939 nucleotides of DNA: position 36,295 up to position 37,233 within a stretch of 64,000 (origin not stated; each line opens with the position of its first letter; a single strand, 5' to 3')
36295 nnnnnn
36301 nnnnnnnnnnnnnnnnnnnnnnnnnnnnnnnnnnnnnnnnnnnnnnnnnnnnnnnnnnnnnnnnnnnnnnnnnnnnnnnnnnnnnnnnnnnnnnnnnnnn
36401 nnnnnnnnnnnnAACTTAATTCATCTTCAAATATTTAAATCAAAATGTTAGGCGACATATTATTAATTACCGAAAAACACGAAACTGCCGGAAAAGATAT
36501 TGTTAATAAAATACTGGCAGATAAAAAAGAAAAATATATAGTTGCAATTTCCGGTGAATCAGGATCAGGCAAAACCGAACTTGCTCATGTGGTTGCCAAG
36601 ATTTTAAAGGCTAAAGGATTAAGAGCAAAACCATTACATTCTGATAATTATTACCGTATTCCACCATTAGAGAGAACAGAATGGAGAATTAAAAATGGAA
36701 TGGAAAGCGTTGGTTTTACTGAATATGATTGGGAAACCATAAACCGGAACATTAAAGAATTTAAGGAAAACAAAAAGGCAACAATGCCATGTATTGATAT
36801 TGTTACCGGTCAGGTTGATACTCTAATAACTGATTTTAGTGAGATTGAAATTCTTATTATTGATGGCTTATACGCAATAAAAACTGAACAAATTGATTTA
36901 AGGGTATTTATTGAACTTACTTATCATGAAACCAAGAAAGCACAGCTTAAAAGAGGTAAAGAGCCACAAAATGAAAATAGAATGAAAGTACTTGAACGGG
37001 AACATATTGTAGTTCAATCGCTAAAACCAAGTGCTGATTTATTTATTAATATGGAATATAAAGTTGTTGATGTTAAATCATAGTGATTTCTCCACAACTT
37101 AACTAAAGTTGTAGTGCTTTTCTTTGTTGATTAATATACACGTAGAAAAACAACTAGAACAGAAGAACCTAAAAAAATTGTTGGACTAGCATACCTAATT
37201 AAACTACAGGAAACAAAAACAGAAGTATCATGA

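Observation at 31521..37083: Cytoplasmic three-gene cassette: TreS-like GH13 + beta-PGM::GH65 fusion + Udk/PRK-fold P-loop kinase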

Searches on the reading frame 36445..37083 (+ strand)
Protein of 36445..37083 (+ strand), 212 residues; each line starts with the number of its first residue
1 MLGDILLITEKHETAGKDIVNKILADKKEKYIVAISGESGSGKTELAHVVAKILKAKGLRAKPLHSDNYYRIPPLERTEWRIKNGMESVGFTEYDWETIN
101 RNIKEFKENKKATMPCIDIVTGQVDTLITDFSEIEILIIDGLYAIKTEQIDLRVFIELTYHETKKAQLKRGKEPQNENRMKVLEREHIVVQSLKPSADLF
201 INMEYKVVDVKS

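Call 3: search_protein_families(library=pfam, proteins=[window:36445-37083:+])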
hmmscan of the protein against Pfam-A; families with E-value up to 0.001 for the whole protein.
window:36445-37083:+ (212 aa): 2 families
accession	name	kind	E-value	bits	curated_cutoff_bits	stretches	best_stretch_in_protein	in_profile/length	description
PF00485.24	PRK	-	1.7e-10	41.5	22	1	32-157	1-136/196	Phosphoribulokinase / Uridine kinase family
PF20720.3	nSTAND3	-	0.00058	20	27.2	0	28-64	15-51/155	Novel STAND NTPase 3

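Call 4: search_protein_families(library=ncbifam, proteins=[window:36445-37083:+])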
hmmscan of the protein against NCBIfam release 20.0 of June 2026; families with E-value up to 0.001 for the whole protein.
window:36445-37083:+ (212 aa): 9 families
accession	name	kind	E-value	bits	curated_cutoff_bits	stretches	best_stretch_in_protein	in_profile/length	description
TIGR00235.1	udk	equivalog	3.3e-12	46.5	220.3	1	27-171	3-147/207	uridine kinase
NF004018.0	PRK05480.1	equivalog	6.8e-12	45.3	180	1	27-202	3-175/210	uridine kinase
NF005807.0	PRK07667.1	equivalog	7.9e-09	35.3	221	1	17-156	4-142/193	kinase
NF005655.0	PRK07429.1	subfamily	1e-05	24.8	236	1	29-162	7-137/326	phosphoribulokinase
NF006746.0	PRK09270.1-5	subfamily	1e-05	24.6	250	1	18-70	11-61/210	nucleoside/nucleotide kinase family protein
TIGR00455.1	apsK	equivalog_domain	3.5e-05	23.6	138.7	1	25-69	13-57/184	adenylyl-sulfate kinase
NF006085.0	PRK08233.1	equivalog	9.7e-05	22.3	198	1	28-162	3-125/184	hypothetical protein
TIGR00176.1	mobB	equivalog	0.00068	19.7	76.2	0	32-62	1-31/155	molybdopterin-guanine dinucleotide biosynthesis protein B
NF005115.0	PRK06547.1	equivalog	0.00076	18.9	173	0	26-54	11-39/172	hypothetical protein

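Call 8: search_solved_structures(query=window:36445-37083:+, max_evalue=1, show_alignments=2)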
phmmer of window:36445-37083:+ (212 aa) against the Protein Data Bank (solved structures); distinct sequences matched with E-value up to 1: 47.
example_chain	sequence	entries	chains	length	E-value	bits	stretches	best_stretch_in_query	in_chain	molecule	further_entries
6pwz_A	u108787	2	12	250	0.00011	25.3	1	28-152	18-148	Uridine-cytidine kinase 2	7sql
1udw_A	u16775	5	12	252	0.00012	25.3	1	28-152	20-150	Uridine-cytidine kinase 2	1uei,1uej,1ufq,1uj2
6n53_A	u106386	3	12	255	0.00012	25.3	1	28-152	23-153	Uridine-cytidine kinase 2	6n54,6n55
1xrj_A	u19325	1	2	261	0.00013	25.1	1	28-152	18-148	Uridine-cytidine kinase 2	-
1rz3_A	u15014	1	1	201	0.00036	23.7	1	23-158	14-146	hypothetical protein RBSTP0775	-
2jeo_A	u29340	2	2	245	0.00062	22.9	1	12-157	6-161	URIDINE-CYTIDINE KINASE 1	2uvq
6c2u_A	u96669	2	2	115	0.00079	22.6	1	25-68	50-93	phosphate-loop protein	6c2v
9sgf_A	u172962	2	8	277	0.0052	19.9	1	29-157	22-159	Uridine-cytidine kinase 1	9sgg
3c8u_A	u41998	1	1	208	0.011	18.8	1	29-119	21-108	Fructokinase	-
9igq_A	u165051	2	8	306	0.018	18.2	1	7-90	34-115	Polyphosphate--nucleotide phosphotransferase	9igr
7rb9_D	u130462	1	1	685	0.032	17.3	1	24-65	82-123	Isoform 3 of Unconventional myosin-XV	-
7r91_D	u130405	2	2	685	0.032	17.3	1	24-65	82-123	Isoform 3 of Unconventional myosin-XV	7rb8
7udt_D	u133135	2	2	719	0.035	17.2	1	24-65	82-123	Unconventional myosin-XV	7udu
5b3f_A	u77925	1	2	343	0.038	17.1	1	27-196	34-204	Phosphoribulokinase/uridine kinase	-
5jee_A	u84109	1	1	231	0.057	16.5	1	16-75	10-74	DNA repair and recombination protein RadA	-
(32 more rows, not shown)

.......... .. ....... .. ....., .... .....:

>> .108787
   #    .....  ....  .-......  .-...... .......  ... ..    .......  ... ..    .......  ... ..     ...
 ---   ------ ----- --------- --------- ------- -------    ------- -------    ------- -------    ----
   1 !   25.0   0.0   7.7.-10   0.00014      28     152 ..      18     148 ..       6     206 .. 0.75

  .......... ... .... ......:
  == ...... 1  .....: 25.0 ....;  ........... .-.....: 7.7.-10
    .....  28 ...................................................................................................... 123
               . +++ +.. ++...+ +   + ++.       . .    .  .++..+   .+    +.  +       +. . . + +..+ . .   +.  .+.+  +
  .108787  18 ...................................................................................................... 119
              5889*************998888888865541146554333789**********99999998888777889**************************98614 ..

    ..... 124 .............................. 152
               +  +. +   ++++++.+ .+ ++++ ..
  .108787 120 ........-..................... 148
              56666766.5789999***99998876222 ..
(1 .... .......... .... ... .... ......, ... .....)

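Call 17: find_homologous_proteins(query=window:36445-37083:+, max_evalue=0.00001)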
Query window:36445-37083:+ (212 aa): 2875 proteins with E <= 0.00001 among 3006 candidates; the best 120 are listed.
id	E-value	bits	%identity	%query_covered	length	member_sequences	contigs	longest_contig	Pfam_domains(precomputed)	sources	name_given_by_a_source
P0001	3.3e-133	460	100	100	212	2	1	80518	PF00485.25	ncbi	-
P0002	5.1e-117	407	87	99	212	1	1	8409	PF00485.25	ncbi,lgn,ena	-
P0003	6.5e-114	397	85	100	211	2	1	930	PF00485.25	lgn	-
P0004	7.9e-114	396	83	100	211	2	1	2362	PF00485.25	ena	-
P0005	3.4e-113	394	83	100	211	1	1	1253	PF00485.25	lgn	-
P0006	9.3e-113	393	83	100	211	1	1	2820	PF00485.25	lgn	-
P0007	4.1e-108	378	79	100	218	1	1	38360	PF00485.25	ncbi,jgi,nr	ncbi:MAG: uridine kinase [Chlorobi bacterium]|nr:uridine kinase [Chlorobiota bacterium]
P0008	3.2e-104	365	77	100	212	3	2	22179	PF00485.25,PF20720.4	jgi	jgi:uridine kinase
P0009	3.5e-103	362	76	100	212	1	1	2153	PF00485.25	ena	-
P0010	7.6e-103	361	76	100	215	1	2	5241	PF00485.25,PF20720.4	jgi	jgi:uridine kinase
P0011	4.2e-102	358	74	100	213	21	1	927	PF00485.25,PF20720.4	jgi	jgi:uridine kinase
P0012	6.9e-102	357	75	100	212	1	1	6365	PF00485.25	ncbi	-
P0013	1.4e-101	356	74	100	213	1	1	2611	PF00485.25,PF20720.4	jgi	-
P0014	1.6e-101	356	74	100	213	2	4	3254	PF00485.25,PF20720.4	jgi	jgi:uridine kinase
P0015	2.5e-100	352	73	100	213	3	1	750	PF00485.25,PF20720.4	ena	-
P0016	7.9e-100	351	75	98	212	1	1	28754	PF00485.25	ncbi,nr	ncbi:MAG: hypothetical protein JEZ03_06095 [Bacteroidales bacterium]|nr:hypothetical protein [Bacter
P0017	2.4e-99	349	73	100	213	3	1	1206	PF00485.25,PF20720.4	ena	-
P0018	4.7e-99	348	72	99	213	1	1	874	PF00485.25,PF20720.4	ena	-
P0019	5.4e-99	348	74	98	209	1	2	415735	PF00485.25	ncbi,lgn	-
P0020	7.2e-99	348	72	100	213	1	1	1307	PF00485.25,PF20720.4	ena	-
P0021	8.0e-99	347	73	99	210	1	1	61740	PF00485.25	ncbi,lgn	-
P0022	5.3e-98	345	73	99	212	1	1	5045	PF00485.25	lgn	-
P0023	8.6e-98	344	73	99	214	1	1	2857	PF00485.25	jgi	jgi:uridine kinase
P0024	2.7e-97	342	72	98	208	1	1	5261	PF00485.25,PF20720.4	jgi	jgi:uridine kinase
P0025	2.7e-96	339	73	99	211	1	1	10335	PF06414.19,PF00485.25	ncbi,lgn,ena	-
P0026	4.3e-95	335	74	97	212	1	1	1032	PF00485.25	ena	-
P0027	2.8e-94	333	71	99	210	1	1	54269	PF00485.25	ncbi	-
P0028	4.1e-93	329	71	98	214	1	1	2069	PF00485.25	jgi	jgi:uridine kinase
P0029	5.4e-93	328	71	99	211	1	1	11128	PF00485.25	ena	-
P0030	7.3e-93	328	71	99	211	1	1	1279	PF00485.25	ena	-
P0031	1.1e-92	327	70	98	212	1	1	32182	PF00485.25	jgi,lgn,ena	-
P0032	1.4e-92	327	70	98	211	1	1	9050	PF00485.25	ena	-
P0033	1.6e-92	327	70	100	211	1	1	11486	PF00485.25,PF20720.4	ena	-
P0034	2.0e-92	327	71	99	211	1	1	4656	PF00485.25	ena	-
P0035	2.8e-92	326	70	99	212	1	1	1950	PF00485.25,PF20720.4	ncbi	-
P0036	3.5e-92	326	67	100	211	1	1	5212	PF00485.25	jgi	jgi:uridine kinase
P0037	5.8e-92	325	72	98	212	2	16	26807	PF00485.25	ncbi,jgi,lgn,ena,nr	ncbi:MAG: uridine kinase [Bacteroidetes bacterium]|jgi:uridine kinase|nr:uridine kinase [Bacteroidot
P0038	1.3e-91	324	70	98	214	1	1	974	PF00485.25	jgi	jgi:uridine kinase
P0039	1.5e-91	324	70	99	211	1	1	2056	PF00485.25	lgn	-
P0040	2.6e-91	323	69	100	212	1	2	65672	PF00485.25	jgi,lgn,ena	-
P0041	1.4e-90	320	68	99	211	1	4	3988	PF00485.25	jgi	jgi:uridine kinase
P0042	1.6e-90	320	68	100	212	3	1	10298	PF00485.25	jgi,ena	-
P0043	2.7e-90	320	69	99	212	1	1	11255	PF00485.25,PF20720.4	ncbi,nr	ncbi:MAG: hypothetical protein JEY97_14245 [Bacteroidales bacterium]|nr:hypothetical protein [Bacter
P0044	2.9e-90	319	69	100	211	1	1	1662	PF00485.25,PF20720.4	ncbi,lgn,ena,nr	ncbi:MAG: hypothetical protein K8R41_11800 [Bacteroidales bacterium]|nr:hypothetical protein [Bacter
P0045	3.0e-90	319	69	100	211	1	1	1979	PF00485.25,PF20720.4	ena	-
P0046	3.2e-90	319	71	97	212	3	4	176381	PF00485.25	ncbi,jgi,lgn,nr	ncbi:MAG: uridine kinase [Bacteroidetes bacterium]|jgi:uridine kinase|nr:uridine kinase [Bacteroidot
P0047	4.5e-90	319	67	98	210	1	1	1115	PF00485.25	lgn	-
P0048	6.6e-90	318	70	98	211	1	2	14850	PF00485.25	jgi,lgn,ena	-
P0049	7.8e-90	318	67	98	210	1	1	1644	PF00485.25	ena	-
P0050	9.2e-90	318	68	98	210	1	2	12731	PF00485.25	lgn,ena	-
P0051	9.3e-90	318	68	100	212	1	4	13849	PF00485.25,PF20720.4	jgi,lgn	-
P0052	9.3e-90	318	69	99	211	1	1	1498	PF00485.25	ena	-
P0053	1.1e-89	318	70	98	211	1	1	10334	PF00485.25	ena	-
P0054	1.2e-89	317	70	98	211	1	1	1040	PF00485.25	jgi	jgi:uridine kinase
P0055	1.2e-89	317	67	98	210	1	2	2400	PF00485.25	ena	-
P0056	1.2e-89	317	66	98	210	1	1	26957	PF00485.25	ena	-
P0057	1.2e-89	317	68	98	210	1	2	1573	PF00485.25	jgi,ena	-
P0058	1.2e-89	317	69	100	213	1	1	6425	PF00485.25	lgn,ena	-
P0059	1.3e-89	317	68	98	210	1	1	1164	PF00485.25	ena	-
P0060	1.3e-89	317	67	98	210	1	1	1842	PF00485.25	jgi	jgi:uridine kinase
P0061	1.5e-89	317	70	98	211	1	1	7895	PF00485.25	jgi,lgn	-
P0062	1.7e-89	317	68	98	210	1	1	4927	PF00485.25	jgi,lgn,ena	jgi:uridine kinase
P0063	1.9e-89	317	68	98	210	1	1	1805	PF00485.25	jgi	jgi:uridine kinase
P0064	1.9e-89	317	70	98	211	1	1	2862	PF00485.25,PF13401.13,PF20720.4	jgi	jgi:uridine kinase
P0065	1.9e-89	317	69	99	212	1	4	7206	PF00485.25,PF13401.13,PF20720.4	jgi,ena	-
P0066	2.0e-89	317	67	99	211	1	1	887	PF00485.25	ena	-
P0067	2.0e-89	317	67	99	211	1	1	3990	PF00485.25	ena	-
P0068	2.2e-89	317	68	98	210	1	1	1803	PF00485.25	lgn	-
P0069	2.3e-89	317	67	98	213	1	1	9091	PF07693.21,PF00485.25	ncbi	-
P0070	2.3e-89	317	70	99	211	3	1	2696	PF00485.25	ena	-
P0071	2.3e-89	317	68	100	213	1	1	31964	PF00485.25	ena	-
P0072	2.4e-89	316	67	98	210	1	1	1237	PF00485.25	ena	-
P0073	2.5e-89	316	69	98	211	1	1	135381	PF00485.25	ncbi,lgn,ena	-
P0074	2.6e-89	316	69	99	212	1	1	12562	PF00485.25,PF13401.13,PF20720.4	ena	-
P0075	2.7e-89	316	68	98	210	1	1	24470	PF00485.25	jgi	jgi:uridine kinase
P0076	2.7e-89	316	69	99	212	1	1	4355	PF00485.25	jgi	jgi:uridine kinase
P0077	2.8e-89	316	68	98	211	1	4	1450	PF00485.25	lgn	-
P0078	2.8e-89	316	67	99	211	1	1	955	PF00485.25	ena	-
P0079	3.1e-89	316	69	98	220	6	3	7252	PF07693.21,PF00485.25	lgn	-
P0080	3.1e-89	316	67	98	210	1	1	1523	PF00485.25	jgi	-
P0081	3.2e-89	316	68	98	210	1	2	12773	PF00485.25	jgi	-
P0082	3.3e-89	316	67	98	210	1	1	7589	PF00485.25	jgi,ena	-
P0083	3.4e-89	316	67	100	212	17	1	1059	PF00485.25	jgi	jgi:uridine kinase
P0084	3.6e-89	316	68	98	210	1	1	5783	PF00485.25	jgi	jgi:uridine kinase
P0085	3.7e-89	316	69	98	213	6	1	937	PF00485.25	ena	-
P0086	3.8e-89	316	69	98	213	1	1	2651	PF00485.25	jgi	jgi:uridine kinase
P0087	3.8e-89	316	69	98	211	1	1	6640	PF00485.25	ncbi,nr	ncbi:MAG: hypothetical protein KAH25_10295 [Bacteroidales bacterium]|nr:hypothetical protein [Bacter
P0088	3.9e-89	316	67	98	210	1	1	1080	PF00485.25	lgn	-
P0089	4.0e-89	316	67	98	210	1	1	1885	PF00485.25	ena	-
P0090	4.1e-89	316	69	98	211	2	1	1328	PF00485.25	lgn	-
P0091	4.1e-89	316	69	98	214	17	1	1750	PF00485.25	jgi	jgi:uridine kinase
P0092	4.2e-89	316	71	98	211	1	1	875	PF00485.25,PF20720.4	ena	-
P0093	4.2e-89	316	67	98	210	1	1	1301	PF00485.25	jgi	jgi:uridine kinase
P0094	4.3e-89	316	68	98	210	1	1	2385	PF00485.25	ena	-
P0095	4.4e-89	316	68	100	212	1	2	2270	PF00485.25,PF20720.4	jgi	-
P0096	4.4e-89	316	70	98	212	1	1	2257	PF00485.25,PF13401.13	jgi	jgi:uridine kinase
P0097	4.6e-89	316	68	100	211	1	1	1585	PF00485.25,PF20720.4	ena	-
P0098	4.7e-89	316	68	98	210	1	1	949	PF00485.25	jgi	-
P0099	5.0e-89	315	68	100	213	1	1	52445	PF00485.25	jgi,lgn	-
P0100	5.2e-89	315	67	98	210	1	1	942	PF00485.25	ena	-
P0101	5.2e-89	315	70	98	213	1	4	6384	PF00485.25,PF20720.4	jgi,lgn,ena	-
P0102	5.4e-89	315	67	98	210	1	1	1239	PF00485.25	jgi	jgi:uridine kinase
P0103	5.7e-89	315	67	98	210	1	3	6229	PF00485.25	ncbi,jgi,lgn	jgi:uridine kinase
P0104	5.8e-89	315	67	98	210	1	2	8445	PF00485.25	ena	-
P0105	5.9e-89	315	71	98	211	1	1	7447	PF00485.25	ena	-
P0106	5.9e-89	315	69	98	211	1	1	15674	PF00485.25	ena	-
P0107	6.4e-89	315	68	98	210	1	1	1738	PF00485.25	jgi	jgi:uridine kinase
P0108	6.5e-89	315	70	99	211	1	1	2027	PF00485.25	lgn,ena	-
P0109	6.5e-89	315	67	98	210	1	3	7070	PF00485.25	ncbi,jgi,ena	-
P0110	7.2e-89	315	68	98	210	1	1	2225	PF00485.25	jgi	jgi:uridine kinase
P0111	7.6e-89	315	69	99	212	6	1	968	PF00485.25,PF13401.13,PF20720.4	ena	-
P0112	8.2e-89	315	70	98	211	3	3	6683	PF00485.25,PF13401.13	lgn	-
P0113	8.6e-89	315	68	98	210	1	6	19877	PF00485.25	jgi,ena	jgi:uridine kinase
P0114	8.9e-89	315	67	98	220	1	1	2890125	PF00485.25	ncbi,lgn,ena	-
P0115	9.1e-89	315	68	98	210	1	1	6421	PF00485.25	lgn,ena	-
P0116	9.2e-89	315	69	100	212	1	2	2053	PF00485.25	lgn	-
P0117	9.4e-89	315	70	98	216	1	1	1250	PF00485.25,PF13401.13,PF20720.4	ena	-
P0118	1.0e-88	314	67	98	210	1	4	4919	PF00485.25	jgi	jgi:uridine kinase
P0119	1.0e-88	314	69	99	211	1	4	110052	PF06414.19,PF00485.25,PF13401.13,PF20720.4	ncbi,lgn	-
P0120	1.0e-88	314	67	98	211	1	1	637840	PF00485.25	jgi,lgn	-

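Call 19: find_related_loci(query=A1, collection=genome_contigs, flank=10000)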
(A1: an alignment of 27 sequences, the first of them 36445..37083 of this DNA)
Query A1 (212 aa) in genome_contigs; peptide patterns used: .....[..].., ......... (x = any residue, [..] = any of these).
600 stretches matched a pattern (row limit reached: there are more); 77 encode a relative of the query (tblastn E <= 1e-3); 77 distinct loci.
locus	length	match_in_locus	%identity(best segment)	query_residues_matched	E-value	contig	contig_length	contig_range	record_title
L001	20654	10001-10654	79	1-211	2e-116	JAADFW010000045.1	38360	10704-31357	MAG: Chlorobiota bacterium isolate M_MaxBin.088 contig-127_1528, whole genome shotgun sequence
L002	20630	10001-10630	71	1-210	7e-101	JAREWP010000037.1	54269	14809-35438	MAG: Candidatus Magnetocorallium paracelense isolate XS-1 k255_46175, whole genome shotgun sequence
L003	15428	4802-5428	68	1-208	2e-95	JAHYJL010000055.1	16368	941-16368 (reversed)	MAG: Bacteroidales bacterium isolate KA21 NODE_1772_length_16368_cov_5.126408, whole genome shotgun sequence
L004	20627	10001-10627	67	1-208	8e-95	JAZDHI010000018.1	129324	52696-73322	MAG: Bacteroidota bacterium isolate MEGAHIT-group-0.314 k141_11899504, whole genome shotgun sequence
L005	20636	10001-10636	67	1-211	7e-95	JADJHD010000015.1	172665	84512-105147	MAG: Bacteroidales bacterium isolate Damh_18-Q3-R51-60_MAXAC.107 tig00005482-10-1719030, whole genome shotgun sequence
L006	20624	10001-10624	68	1-207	2e-94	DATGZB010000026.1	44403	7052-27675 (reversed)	MAG TPA_asm: Lentimicrobium sp. isolate SMAG_U10652 k141_303510, whole genome shotgun sequence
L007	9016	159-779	67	1-207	2e-94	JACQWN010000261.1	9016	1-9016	MAG: Bacteroidia bacterium isolate NC_groundwater_1490_Pr4_B-0.1um_35_3 SR1-18-B1_scaffold_156959, whole genome shotgun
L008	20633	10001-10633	66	1-210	3e-94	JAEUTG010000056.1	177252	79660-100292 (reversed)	MAG: Bacteroidales bacterium isolate new MAG-323 k141_2436567, whole genome shotgun sequence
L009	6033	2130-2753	68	1-207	9e-94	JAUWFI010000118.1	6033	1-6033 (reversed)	MAG: Bacteroidota bacterium isolate CSMAG_2212 CSMAG_2212_k141_675690_length_6033_cov_6.9681, whole genome shotgun seque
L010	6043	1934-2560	67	1-208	7e-94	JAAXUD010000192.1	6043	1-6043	MAG: Lentimicrobium sp. isolate W4_Combined_metabat2_004 W4_Combined_metabat2_004_NODE_7090, whole genome shotgun sequen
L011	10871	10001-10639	65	1-212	2e-93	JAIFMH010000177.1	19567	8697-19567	MAG: Bacteroidetes bacterium isolate bin_3 scaffold_11010, whole genome shotgun sequence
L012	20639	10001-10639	66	1-212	2e-93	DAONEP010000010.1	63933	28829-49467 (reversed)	MAG TPA_asm: Bacteroidales bacterium isolate AMR_MDS_3866 NODE_344_length_63933_cov_17.846191, whole genome shotgun sequ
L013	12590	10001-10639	65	1-212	7e-93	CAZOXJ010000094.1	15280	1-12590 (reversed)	MAG TPA_asm: uncultured Lentimicrobiaceae bacterium isolate SRP272421_co1_58 genome assembly, contig: NODE_11549_length_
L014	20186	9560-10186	67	1-208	1e-92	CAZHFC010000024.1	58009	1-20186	MAG TPA_asm: uncultured Bacteroidales bacterium isolate SRP241341_co1_62 genome assembly, contig: NODE_661_length_58009_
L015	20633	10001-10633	65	1-210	3e-92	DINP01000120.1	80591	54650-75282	MAG TPA_asm: Bacteroidales bacterium UBA5537 UBA5537_contig_554, whole genome shotgun sequence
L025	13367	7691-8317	66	1-208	2e-89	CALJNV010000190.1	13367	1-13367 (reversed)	MAG: uncultured Bacteroidales bacterium isolate R1_Bin_METABAT__22_1 genome assembly, contig: c_000000983898, whole geno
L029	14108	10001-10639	62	1-212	4e-87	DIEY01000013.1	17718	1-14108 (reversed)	MAG TPA_asm: Bacteroidales bacterium UBA5762 UBA5762_contig_47354, whole genome shotgun sequence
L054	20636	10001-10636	54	1-211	6e-74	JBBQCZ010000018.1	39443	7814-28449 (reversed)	MAG: Bacteroidales bacterium isolate Co_metawrap_1202 Cmw_1202_k141_19301717_length_39443_cov_11.0000, whole genome shot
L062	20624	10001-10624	50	1-207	5e-69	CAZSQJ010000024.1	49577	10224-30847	MAG TPA_asm: uncultured Bacteroidales bacterium isolate binchicken_co22_40 genome assembly, contig: NODE_758_length_4957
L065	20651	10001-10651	50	1-212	7e-68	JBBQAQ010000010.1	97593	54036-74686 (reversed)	MAG: Bacteroidales bacterium isolate Co_metawrap_1449 Cmw_1449_k141_28961876_length_97593_cov_58.9976, whole genome shot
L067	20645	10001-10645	50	1-207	1e-64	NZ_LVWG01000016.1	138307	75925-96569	MAG: Pelodictyon luteolum isolate CIII Contig26, whole genome shotgun sequence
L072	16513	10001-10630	31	1-207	3e-26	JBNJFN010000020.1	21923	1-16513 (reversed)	MAG: Bacteroidota bacterium isolate Y22_60dBSe2.bin.74 NODE_2331_length_21923_cov_14.203125, whole genome shotgun sequen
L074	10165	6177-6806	32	1-207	1e-24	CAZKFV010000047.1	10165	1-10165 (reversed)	MAG TPA_asm: uncultured Thermotogae bacterium isolate SRP067234_co1_261 genome assembly, contig: k99_451850, whole genom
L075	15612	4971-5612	30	1-208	2e-24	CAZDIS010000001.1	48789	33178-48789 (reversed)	MAG TPA_asm: uncultured Pelolinea sp. isolate SRP141376_co2_399 genome assembly, contig: NODE_1715_length_48789_cov_4.52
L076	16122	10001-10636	29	1-207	7e-24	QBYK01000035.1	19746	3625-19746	SAR116 cluster bacterium AG-325-I21 Ga0172094_1035, whole genome shotgun sequence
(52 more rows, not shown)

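Call 28: find_encoding_contigs(protein=P0001, flank=10000, max_places=3)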
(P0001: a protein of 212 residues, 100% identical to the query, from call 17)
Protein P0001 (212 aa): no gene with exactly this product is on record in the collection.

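Call 29: find_encoding_contigs(protein=P0114, flank=10000, max_places=3)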
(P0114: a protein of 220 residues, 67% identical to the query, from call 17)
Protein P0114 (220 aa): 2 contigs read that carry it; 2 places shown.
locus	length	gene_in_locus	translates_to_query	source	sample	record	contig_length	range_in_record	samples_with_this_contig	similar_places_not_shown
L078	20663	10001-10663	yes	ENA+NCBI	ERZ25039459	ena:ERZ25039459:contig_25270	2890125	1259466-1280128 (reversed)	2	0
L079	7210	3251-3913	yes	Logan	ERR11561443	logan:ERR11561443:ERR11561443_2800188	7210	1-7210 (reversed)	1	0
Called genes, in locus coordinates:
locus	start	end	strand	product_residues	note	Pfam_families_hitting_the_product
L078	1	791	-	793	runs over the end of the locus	PF16561:AMPK1_CBM, PF00128:Alpha-amylase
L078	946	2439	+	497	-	PF00128:Alpha-amylase (weak)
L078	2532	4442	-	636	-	PF09087:Cyc-maltodext_N, PF00128:Alpha-amylase, PF10438:Cyc-maltodext_C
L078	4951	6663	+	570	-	PF00128:Alpha-amylase, PF23915:SusG_C (weak)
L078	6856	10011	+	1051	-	PF00702:Hydrolase, PF13419:HAD_2, PF03636:Glyco_hydro_65N, PF03632:Glyco_hydro_65m, PF03633:Glyco_hydro_65C (weak)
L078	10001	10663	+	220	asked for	PF00485:PRK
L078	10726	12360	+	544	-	-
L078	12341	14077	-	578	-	PF07690:MFS_1, PF13347:MFS_2, PF07690:MFS_1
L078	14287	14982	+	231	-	PF00027:cNMP_binding, PF13545:HTH_Crp_2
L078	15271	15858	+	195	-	PF22113:Mtrc-MtrF_II-IV_dom (faint), PF14522:Cytochrome_C7 (faint)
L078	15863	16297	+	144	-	PF02335:Cytochrom_C552 (weak)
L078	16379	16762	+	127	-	-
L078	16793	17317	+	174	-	PF19089:DUF5777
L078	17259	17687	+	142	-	PF19089:DUF5777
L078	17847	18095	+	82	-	-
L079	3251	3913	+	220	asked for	PF00485:PRK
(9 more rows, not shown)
